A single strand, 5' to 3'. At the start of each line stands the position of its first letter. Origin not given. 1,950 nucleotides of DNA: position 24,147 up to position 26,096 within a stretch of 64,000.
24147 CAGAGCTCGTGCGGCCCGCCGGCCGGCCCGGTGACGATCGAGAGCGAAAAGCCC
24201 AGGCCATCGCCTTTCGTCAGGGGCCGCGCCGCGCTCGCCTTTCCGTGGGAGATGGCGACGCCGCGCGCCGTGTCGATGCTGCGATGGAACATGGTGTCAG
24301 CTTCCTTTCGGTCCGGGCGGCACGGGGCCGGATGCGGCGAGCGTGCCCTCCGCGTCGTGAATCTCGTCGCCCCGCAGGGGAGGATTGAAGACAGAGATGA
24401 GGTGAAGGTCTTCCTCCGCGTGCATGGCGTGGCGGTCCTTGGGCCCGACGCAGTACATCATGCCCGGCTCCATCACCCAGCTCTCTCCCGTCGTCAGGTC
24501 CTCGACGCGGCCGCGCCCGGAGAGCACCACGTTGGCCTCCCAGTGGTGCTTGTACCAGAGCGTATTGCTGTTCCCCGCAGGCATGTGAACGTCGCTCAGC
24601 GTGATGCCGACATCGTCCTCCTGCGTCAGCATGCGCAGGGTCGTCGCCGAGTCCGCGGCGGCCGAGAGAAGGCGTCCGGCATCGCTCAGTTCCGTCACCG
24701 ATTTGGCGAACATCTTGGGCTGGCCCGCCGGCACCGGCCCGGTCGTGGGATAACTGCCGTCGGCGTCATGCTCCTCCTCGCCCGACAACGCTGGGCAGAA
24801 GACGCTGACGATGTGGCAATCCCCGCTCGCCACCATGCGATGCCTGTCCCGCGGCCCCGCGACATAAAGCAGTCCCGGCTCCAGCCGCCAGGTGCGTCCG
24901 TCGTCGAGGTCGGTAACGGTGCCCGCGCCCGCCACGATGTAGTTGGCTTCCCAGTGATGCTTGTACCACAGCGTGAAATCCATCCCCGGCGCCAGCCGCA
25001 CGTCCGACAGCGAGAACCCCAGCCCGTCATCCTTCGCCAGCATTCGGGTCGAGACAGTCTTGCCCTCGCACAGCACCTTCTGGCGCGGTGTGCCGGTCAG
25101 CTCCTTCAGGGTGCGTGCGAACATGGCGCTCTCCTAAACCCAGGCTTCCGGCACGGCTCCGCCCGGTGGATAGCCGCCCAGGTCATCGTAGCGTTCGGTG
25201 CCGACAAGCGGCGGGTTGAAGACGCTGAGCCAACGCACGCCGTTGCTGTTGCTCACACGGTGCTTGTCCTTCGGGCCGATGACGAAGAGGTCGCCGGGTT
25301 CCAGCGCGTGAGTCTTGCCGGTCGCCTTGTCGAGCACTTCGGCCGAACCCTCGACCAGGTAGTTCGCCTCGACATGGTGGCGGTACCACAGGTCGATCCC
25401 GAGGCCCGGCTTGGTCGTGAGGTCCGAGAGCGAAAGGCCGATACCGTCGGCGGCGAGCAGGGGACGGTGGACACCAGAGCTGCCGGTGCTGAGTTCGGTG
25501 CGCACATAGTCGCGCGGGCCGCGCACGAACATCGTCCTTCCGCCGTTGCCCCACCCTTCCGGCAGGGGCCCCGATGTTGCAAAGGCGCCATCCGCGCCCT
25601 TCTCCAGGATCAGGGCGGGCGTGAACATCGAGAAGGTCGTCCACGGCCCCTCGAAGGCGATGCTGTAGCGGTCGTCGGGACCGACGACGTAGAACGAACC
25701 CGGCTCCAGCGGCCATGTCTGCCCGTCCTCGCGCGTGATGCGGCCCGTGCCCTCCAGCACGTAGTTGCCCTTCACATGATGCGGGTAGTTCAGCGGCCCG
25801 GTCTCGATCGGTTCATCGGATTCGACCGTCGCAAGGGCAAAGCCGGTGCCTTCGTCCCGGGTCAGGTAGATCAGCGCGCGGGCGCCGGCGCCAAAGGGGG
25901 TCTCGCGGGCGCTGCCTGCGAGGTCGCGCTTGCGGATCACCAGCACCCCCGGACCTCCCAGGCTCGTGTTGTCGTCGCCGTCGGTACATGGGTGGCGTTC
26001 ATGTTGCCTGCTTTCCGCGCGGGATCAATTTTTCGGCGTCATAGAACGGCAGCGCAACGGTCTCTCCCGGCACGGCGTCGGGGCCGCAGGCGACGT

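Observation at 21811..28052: Operon of six tandem genes, each encoding a fused double ectoine-synthase (EctC)-like cupin: 12 EctC domains in a row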

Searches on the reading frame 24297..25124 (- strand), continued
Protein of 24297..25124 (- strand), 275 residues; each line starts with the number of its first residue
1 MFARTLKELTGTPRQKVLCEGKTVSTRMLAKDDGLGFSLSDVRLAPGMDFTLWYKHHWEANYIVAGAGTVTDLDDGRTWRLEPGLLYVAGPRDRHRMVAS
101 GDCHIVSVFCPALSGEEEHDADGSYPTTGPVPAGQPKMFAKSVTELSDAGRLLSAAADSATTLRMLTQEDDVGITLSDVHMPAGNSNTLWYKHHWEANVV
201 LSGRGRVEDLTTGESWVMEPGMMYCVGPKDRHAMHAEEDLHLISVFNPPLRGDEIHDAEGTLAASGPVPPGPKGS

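Call 78: search_protein_representatives(alignment_id=A2)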
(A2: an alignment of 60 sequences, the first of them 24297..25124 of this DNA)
Query: 60 sequences, 275 profile positions. Proteins with E-value up to 0.001 (for the whole library): 777; up to 1e-10: 409; up to 1e-30: 55. The best 150 are listed.
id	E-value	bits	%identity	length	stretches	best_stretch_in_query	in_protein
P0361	8.9e-109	379.4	-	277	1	1-273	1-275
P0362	2.1e-96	338.9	-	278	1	1-273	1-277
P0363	1.8e-85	303.0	-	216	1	70-272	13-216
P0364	7.6e-81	287.8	-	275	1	35-229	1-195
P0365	1.0e-80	287.4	-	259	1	1-273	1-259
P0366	3.3e-76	272.6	-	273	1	1-273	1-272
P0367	1.2e-70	254.4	-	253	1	1-248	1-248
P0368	2.5e-69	250.1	-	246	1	1-251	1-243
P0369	1.1e-65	238.1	-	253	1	18-185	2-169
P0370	1.4e-64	234.5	-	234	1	1-177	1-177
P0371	2.5e-64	233.6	-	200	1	109-270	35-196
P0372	2.9e-63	230.2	-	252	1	1-186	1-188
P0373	4.2e-61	223.1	-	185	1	70-216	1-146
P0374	1.9e-60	220.9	-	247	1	17-273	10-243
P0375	5.6e-59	216.1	-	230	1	70-256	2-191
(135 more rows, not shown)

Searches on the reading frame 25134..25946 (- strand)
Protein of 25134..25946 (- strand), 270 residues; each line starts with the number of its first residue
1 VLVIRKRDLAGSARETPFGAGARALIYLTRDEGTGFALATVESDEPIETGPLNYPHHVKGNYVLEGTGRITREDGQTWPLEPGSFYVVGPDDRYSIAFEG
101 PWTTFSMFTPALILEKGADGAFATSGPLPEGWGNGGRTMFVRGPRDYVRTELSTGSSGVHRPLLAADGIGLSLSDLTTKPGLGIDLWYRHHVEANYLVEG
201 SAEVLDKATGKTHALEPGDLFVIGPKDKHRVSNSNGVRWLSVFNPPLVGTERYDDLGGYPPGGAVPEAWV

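Call 4: search_protein_families(library=pfam, proteins=[window:25134-25946:-], max_evalue=0.01)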
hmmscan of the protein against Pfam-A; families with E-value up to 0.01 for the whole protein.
window:25134-25946:- (270 aa): 6 families
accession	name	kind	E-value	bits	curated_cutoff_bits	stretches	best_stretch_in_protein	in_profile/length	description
PF06339.18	Ectoine_synth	-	1.1e-38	132.8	27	2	159-261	23-125/127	Ectoine synthase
PF07883.17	Cupin_2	-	1.9e-14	53.6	27.2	2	180-243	7-70/70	Cupin domain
PF02311.25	AraC_binding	-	2.4e-09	37.5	21.1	1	62-107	28-74/135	AraC-like ligand binding domain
PF05899.18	Cupin_3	-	1.4e-08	34.7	23.5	1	193-227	27-60/74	EutQ-like cupin domain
PF12852.13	Cupin_6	-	7e-06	26.4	26.7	0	196-244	39-86/183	Cupin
PF14525.12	AraC_binding_2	-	4.4e-05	23.7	27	1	47-110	47-107/173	AraC-binding-like domain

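Call 5: search_protein_families(library=ncbifam, proteins=[window:25134-25946:-], max_evalue=0.01)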
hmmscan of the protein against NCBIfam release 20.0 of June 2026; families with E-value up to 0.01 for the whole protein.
window:25134-25946:- (270 aa): 2 families
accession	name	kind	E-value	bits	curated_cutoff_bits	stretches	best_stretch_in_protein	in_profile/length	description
NF009806.0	PRK13290.1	subfamily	3.2e-41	140.4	128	2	139-260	1-124/130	ectoine synthase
TIGR03890.1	nif11_cupin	hypoth_equivalog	0.0041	16.8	159.45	1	185-243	108-170/171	Nif11 domain/cupin domain-containing protein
